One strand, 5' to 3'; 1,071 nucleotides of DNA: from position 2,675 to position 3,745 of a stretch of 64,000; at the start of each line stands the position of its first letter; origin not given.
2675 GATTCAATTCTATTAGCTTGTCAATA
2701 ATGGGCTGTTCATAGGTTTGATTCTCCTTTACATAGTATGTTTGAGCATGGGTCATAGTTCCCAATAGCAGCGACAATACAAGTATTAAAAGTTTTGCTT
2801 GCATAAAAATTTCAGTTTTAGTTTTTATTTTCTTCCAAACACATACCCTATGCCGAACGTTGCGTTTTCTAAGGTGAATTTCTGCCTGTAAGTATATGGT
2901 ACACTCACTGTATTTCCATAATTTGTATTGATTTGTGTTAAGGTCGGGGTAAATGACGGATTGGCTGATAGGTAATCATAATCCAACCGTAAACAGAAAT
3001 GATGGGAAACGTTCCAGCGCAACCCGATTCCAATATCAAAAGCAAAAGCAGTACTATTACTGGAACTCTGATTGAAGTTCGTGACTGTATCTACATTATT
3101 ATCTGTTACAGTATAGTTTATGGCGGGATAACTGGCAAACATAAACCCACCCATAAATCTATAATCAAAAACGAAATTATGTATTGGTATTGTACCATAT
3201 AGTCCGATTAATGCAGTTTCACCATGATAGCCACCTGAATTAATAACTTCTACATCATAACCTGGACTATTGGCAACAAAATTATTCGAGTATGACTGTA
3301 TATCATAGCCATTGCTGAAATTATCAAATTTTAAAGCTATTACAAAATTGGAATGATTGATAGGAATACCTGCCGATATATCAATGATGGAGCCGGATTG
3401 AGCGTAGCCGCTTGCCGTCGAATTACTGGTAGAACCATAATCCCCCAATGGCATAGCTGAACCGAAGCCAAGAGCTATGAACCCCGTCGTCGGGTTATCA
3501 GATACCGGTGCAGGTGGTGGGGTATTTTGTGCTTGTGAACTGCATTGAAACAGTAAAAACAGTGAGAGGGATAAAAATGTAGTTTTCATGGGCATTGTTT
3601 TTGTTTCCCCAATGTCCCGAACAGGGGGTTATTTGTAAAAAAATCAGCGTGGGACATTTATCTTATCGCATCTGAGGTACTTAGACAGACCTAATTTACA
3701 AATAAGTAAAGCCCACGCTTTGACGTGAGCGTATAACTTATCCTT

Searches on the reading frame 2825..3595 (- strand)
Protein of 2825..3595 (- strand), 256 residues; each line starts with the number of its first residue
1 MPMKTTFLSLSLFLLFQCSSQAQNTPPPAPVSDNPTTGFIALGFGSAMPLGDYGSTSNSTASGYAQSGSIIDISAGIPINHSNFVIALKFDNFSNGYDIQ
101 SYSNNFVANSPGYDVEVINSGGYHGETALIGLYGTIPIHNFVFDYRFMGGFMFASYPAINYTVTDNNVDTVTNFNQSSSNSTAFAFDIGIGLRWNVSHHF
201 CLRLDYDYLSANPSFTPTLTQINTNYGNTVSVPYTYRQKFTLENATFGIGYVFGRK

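Call 14: search_protein_families(library=pfam, proteins=[window:2825-3595:-], max_evalue=0.01)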
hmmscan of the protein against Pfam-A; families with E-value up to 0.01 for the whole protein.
window:2825-3595:- (256 aa): 1 family
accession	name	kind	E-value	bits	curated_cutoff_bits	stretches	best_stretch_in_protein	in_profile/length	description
PF13505.12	OMP_b-brl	-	3.5e-05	24.5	28.7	1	52-225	27-158/175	Outer membrane protein beta-barrel domain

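Call 18: find_encoding_contigs(protein=window:2825-3595:-, flank=3000, max_places=10)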
Protein window:2825-3595:- (256 aa): 1 contig read that carries it; 1 place shown.
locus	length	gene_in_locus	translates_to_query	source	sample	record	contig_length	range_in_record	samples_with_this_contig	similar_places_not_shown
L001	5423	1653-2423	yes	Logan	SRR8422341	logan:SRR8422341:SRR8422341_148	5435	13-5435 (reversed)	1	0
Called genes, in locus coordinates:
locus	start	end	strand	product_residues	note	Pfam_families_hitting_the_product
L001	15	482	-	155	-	-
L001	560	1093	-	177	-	-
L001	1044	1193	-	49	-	-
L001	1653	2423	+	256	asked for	-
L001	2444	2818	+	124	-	-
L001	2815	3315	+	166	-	-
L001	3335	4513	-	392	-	PF12762:DDE_Tnp_IS1595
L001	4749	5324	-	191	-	-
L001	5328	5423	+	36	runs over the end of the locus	?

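Call 27: find_homologous_proteins(query=window:2825-3595:-, max_evalue=0.001)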
Query window:2825-3595:- (256 aa): 3 proteins with E <= 0.001 among 393 candidates.
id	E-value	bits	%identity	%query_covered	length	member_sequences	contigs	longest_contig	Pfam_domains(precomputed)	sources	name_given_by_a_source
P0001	5.9e-167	572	100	100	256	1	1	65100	-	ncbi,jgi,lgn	-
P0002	7.0e-98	345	62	99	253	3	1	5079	PF13505.13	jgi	-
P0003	1.7e-17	82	33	92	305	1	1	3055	-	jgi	jgi:hypothetical protein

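Call 28: find_encoding_contigs(protein=P0003, flank=3000)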
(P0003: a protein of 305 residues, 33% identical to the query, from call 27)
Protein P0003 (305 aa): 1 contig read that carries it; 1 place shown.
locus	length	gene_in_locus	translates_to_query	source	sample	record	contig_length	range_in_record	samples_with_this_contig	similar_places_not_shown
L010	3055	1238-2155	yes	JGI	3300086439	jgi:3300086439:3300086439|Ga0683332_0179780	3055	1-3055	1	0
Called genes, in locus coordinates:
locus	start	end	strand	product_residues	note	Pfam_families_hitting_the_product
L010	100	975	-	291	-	-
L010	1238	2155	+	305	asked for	-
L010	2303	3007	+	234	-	PF00912:Transgly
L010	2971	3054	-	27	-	?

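Call 29: find_encoding_contigs(protein=P0002, flank=5000)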
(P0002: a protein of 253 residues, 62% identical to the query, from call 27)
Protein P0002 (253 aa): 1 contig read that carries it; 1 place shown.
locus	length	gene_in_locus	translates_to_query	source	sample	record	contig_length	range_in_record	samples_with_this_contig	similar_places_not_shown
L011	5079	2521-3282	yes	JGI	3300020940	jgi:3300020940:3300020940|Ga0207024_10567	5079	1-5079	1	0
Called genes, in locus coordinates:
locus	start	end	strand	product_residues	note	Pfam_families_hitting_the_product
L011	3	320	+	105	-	?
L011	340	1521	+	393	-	PF01464:SLT, PF01476:LysM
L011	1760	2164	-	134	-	-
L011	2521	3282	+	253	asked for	PF13505:OMP_b-brl (weak)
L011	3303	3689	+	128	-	-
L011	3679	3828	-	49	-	-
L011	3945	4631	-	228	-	PF12762:DDE_Tnp_IS1595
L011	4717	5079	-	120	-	?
